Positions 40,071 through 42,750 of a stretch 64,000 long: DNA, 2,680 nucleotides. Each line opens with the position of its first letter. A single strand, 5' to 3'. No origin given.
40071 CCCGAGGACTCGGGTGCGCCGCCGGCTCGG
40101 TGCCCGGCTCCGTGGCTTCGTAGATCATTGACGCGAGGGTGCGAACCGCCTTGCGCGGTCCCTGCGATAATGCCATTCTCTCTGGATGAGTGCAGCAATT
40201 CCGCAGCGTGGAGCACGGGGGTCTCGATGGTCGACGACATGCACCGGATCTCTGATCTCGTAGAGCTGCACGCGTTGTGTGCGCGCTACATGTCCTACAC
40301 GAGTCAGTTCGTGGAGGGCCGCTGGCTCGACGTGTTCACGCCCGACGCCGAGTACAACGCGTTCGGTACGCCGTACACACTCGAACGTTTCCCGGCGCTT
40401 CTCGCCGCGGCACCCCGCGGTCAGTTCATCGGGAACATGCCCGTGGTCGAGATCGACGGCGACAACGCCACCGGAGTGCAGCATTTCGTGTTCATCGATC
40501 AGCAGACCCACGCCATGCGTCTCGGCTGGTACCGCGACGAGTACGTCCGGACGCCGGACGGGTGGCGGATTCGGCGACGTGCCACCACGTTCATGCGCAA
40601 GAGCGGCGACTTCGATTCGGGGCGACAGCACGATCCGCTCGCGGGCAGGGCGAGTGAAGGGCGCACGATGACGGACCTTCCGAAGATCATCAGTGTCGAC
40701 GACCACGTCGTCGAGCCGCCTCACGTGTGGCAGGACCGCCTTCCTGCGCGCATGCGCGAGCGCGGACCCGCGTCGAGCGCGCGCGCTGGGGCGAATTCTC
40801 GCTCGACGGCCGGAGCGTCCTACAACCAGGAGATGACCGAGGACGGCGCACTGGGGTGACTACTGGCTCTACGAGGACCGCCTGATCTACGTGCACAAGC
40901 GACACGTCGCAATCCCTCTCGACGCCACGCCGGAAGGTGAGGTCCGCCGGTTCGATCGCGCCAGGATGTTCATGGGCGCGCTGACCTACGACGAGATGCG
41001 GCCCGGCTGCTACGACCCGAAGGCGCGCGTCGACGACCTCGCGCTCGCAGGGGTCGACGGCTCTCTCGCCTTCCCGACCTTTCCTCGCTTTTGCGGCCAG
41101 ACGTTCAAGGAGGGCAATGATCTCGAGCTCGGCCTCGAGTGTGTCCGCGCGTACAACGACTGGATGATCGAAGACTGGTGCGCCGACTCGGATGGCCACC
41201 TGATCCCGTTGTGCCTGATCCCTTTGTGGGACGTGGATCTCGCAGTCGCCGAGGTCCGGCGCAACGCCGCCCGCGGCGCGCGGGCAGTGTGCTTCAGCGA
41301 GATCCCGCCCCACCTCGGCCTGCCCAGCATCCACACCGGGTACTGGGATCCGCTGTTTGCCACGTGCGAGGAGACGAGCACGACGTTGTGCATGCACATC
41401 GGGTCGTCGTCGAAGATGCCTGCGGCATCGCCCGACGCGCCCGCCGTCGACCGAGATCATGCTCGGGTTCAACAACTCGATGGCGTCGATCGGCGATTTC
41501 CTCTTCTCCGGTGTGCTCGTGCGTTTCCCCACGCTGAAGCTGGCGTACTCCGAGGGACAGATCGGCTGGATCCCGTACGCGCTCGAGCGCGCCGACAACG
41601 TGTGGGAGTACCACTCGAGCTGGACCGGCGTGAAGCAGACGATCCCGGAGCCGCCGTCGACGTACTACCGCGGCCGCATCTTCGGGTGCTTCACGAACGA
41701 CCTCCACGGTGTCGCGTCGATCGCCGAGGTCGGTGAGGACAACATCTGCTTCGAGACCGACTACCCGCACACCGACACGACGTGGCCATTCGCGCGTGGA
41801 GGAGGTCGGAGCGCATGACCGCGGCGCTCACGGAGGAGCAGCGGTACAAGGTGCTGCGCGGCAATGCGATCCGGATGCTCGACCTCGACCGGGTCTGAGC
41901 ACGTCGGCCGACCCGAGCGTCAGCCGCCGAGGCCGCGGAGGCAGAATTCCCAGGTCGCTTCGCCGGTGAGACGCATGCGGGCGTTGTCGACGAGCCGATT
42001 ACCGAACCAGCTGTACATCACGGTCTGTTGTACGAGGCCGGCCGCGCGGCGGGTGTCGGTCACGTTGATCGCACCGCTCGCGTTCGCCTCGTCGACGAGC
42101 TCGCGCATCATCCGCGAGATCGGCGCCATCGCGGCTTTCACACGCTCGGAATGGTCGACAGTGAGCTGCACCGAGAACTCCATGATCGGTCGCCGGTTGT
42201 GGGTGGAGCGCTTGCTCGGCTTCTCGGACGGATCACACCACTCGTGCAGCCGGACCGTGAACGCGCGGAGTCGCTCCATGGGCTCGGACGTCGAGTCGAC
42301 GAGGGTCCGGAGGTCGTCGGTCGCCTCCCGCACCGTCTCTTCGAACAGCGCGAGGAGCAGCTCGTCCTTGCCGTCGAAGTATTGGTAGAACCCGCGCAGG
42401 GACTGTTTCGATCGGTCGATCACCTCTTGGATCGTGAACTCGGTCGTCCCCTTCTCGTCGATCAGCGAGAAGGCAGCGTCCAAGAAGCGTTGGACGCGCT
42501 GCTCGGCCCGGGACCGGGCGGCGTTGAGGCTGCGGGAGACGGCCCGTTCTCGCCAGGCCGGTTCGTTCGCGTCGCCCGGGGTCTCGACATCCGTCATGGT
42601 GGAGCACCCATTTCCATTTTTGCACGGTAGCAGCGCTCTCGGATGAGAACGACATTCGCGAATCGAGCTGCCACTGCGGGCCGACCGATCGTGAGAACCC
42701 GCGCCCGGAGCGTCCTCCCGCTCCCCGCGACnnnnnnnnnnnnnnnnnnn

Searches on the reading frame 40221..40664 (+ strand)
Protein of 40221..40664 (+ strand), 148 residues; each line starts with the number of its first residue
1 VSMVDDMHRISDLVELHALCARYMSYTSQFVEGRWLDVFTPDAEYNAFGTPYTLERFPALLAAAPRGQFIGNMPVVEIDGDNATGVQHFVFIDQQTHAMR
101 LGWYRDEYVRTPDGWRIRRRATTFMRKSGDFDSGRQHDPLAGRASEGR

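Call 47: search_protein_families(library=pfam, proteins=[window:40221-40664:+])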
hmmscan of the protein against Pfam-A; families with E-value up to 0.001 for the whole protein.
seq(148 aa): 1 family
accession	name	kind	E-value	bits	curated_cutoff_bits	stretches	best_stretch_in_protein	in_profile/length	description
PF13577.12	SnoaL_4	-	7.1e-17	62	24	1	9-120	2-125/126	SnoaL-like domain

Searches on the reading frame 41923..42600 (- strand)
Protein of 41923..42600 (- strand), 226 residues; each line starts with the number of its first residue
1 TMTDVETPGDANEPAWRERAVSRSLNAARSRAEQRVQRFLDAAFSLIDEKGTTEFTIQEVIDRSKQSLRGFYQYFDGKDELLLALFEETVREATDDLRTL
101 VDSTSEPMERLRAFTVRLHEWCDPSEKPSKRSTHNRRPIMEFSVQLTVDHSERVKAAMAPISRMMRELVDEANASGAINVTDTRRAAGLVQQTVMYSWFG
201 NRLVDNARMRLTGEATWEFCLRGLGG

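Call 23: search_protein_families(library=pfam, proteins=[window:41923-42600:-])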
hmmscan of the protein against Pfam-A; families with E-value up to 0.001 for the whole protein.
seq(226 aa): 1 family
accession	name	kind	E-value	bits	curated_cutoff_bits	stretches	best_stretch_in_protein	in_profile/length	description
PF00440.29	TetR_N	-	2.4e-10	40.5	24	1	40-85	2-47/47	Bacterial regulatory proteins, tetR family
